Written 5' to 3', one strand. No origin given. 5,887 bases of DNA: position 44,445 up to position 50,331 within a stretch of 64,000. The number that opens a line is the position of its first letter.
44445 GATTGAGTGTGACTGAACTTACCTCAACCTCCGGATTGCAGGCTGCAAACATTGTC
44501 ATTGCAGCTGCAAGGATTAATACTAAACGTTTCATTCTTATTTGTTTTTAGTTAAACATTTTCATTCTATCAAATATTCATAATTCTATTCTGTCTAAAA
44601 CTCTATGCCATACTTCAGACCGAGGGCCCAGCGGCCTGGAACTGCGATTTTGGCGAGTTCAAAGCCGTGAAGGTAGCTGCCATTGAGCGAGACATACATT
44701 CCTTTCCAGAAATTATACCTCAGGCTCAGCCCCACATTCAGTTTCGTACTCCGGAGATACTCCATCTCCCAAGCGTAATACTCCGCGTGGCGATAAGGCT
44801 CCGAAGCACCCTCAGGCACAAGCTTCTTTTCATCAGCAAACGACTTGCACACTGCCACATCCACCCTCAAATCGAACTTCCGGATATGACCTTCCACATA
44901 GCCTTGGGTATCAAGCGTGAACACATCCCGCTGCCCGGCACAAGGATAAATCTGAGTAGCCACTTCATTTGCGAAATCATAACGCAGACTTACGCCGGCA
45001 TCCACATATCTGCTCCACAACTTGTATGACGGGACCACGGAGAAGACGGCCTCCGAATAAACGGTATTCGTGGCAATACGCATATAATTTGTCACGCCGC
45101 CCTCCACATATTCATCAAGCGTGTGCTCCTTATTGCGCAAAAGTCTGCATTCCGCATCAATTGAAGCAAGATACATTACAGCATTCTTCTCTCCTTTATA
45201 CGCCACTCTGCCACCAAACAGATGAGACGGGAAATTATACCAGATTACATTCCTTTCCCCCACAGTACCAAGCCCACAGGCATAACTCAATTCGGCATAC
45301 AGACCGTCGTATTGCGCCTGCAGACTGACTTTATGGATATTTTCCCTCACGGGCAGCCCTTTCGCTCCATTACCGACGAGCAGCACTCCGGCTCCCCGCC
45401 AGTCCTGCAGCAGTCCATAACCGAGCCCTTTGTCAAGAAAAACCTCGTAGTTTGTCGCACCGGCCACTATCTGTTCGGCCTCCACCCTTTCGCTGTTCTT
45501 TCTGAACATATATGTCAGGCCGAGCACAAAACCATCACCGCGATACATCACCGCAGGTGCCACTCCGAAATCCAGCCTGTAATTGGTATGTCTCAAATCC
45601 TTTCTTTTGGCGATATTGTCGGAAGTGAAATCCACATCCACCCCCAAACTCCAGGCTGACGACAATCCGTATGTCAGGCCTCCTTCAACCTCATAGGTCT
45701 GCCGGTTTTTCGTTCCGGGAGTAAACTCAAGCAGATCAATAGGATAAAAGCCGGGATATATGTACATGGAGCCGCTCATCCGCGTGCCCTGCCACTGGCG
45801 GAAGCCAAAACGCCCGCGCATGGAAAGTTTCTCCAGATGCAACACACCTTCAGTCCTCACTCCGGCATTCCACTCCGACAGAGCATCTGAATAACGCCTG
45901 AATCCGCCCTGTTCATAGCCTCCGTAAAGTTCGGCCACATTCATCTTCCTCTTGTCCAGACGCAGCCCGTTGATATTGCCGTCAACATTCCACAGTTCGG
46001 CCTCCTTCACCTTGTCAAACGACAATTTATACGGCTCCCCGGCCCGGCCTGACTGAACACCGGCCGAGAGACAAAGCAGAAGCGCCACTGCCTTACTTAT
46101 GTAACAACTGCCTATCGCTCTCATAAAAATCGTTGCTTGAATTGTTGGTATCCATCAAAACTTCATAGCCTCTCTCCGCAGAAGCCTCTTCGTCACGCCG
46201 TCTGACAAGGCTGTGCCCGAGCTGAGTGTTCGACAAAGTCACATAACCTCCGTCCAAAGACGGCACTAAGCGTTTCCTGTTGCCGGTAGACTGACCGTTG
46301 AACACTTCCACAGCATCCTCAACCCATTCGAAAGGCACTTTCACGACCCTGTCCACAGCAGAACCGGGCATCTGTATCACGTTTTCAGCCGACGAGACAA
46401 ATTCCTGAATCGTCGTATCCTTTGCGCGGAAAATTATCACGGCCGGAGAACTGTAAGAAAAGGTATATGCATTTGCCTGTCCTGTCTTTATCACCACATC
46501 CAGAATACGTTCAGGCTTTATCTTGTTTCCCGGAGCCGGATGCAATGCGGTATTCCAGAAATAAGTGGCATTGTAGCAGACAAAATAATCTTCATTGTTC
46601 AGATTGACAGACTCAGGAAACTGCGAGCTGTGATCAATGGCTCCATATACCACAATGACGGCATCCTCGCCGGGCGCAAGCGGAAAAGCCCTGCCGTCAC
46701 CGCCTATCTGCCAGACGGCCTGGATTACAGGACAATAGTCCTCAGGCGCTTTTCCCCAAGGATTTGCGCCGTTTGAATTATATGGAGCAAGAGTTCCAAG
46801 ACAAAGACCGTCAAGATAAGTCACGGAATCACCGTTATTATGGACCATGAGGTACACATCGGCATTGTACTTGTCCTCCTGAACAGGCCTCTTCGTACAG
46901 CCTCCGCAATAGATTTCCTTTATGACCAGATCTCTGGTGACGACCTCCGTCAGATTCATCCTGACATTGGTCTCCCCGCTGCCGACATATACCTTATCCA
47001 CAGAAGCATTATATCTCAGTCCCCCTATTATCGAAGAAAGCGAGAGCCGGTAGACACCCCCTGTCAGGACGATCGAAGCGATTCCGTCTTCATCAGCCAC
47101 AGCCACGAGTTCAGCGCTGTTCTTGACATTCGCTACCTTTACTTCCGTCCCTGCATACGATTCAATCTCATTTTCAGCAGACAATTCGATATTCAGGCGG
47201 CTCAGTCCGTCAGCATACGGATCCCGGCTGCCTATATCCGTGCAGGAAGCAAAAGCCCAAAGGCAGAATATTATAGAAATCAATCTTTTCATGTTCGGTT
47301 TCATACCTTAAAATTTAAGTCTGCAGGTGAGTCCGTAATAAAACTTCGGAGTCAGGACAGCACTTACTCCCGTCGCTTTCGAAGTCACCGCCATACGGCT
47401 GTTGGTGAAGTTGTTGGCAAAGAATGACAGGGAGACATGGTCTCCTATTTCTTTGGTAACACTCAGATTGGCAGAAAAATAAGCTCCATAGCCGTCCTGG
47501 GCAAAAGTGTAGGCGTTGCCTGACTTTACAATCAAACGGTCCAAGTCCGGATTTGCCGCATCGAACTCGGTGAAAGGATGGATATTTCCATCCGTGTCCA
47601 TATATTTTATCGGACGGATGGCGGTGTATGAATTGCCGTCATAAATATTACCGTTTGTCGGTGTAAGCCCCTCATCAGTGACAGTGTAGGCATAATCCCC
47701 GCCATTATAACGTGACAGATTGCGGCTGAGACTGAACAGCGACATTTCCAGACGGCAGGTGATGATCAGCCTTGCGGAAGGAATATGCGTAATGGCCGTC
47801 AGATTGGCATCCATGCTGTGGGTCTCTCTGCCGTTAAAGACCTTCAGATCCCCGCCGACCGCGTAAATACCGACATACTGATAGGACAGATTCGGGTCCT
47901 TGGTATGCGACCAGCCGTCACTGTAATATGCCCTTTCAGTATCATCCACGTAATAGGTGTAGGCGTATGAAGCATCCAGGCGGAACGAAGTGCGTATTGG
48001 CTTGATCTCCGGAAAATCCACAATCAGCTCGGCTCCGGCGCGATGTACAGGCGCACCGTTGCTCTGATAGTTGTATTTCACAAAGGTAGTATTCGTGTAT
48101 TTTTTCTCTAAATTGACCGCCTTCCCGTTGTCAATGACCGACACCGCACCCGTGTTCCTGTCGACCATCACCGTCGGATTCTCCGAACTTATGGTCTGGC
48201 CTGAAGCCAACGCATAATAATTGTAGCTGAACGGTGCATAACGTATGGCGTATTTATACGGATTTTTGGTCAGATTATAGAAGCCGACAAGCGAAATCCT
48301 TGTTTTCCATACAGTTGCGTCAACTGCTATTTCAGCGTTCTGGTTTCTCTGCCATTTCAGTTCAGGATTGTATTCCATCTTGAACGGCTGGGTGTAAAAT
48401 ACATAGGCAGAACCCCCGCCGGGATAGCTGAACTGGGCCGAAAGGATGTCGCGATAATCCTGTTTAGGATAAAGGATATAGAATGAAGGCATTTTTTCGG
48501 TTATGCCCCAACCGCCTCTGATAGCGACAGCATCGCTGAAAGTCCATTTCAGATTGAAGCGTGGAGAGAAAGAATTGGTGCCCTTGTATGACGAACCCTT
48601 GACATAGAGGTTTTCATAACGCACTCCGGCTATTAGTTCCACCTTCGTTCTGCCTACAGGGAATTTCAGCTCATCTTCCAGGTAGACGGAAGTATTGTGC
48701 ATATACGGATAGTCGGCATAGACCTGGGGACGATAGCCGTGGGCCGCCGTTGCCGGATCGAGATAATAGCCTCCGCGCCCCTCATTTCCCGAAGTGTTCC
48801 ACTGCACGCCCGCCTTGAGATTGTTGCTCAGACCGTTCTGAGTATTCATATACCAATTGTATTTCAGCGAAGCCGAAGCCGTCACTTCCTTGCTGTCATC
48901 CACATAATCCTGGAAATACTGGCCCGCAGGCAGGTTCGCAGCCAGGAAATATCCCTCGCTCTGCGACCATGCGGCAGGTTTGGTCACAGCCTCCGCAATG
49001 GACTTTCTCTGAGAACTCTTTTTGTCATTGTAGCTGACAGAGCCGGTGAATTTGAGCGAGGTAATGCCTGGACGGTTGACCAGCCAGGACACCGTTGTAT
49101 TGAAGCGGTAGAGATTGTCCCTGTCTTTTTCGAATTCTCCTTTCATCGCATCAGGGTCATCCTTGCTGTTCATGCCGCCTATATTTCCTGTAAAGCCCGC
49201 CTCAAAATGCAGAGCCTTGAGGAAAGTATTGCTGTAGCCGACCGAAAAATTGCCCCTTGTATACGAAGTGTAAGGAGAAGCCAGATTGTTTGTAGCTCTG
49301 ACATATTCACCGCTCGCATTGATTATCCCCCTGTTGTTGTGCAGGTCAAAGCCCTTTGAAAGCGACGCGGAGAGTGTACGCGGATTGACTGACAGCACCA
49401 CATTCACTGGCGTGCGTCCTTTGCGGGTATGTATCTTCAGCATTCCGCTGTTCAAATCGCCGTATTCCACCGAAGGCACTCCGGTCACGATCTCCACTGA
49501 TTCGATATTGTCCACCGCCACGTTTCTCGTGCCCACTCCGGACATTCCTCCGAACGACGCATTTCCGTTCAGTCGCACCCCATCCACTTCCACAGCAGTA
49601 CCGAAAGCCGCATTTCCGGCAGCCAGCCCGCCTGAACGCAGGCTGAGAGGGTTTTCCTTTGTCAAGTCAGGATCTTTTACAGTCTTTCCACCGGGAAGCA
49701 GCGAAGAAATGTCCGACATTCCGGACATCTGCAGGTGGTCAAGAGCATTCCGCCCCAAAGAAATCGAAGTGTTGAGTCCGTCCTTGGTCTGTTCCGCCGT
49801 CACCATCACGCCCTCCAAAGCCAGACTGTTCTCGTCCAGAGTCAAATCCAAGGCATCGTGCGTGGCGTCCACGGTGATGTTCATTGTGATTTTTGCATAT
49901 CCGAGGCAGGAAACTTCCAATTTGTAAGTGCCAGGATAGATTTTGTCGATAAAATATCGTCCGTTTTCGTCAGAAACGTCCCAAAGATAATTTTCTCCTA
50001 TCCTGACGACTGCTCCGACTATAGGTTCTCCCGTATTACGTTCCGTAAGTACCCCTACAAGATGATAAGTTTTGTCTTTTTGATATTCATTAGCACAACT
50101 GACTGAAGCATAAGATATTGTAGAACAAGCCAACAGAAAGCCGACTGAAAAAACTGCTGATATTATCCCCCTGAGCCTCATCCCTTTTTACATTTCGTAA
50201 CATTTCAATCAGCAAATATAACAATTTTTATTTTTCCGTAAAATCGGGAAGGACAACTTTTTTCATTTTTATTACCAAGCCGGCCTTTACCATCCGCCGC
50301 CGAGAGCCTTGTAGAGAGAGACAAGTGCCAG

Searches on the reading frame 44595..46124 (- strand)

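Call 84: search_protein_families(library=pfam, proteins=[window:44595-46124:-], max_evalue=0.00001)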
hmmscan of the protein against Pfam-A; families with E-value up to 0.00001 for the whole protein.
window:44595-46124:- (509 aa): 1 family
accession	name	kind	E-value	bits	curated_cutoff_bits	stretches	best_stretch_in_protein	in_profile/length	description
PF21012.3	DUF6850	-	6.5e-30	105.1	27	1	56-486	7-443/464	Family of unknown function (DUF6850)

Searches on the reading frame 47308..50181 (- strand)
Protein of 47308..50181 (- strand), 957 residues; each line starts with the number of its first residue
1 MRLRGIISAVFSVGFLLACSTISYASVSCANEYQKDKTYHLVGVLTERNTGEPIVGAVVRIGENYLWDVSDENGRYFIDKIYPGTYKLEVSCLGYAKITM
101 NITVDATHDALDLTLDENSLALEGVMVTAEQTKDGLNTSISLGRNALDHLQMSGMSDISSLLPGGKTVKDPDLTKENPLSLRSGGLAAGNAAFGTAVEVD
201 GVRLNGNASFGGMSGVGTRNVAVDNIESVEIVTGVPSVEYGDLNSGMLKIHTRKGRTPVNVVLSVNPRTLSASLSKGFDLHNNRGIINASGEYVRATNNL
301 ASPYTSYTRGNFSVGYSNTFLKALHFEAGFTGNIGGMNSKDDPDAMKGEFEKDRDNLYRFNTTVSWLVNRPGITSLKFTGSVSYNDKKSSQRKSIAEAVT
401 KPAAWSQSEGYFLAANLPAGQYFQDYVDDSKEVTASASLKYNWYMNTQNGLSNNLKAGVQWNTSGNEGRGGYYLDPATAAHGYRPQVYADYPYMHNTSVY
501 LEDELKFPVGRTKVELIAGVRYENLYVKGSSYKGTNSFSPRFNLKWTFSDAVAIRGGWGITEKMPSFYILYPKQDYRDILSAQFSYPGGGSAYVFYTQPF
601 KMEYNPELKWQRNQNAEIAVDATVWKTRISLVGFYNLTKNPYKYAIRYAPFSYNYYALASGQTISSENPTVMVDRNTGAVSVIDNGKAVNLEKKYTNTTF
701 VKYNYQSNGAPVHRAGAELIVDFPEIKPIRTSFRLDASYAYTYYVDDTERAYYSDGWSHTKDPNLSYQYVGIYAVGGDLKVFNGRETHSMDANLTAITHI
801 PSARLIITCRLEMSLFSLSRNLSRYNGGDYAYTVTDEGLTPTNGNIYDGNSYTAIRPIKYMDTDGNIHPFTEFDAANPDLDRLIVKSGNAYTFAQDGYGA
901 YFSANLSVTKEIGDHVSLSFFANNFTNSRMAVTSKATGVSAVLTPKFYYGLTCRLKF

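Call 84: search_protein_families(library=pfam, proteins=[window:47308-50181:-], max_evalue=0.00001)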
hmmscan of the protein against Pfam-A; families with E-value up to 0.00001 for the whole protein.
window:47308-50181:- (957 aa): 4 families
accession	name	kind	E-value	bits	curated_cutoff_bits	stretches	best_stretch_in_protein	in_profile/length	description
PF00593.30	TonB_dep_Rec_b-barrel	-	5.9e-16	59.8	27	1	302-924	19-435/436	TonB dependent receptor-like, beta-barrel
PF13715.12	CarbopepD_reg_2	-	3e-13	50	32.2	1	43-127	3-88/88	CarboxypepD_reg-like domain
PF13620.12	CarboxypepD_reg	-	2.7e-12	47.3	32.3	1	42-114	3-80/82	Carboxypeptidase regulatory-like domain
PF07715.20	Plug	-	1.7e-06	28.9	23.9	1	142-244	12-103/107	TonB-dependent Receptor Plug Domain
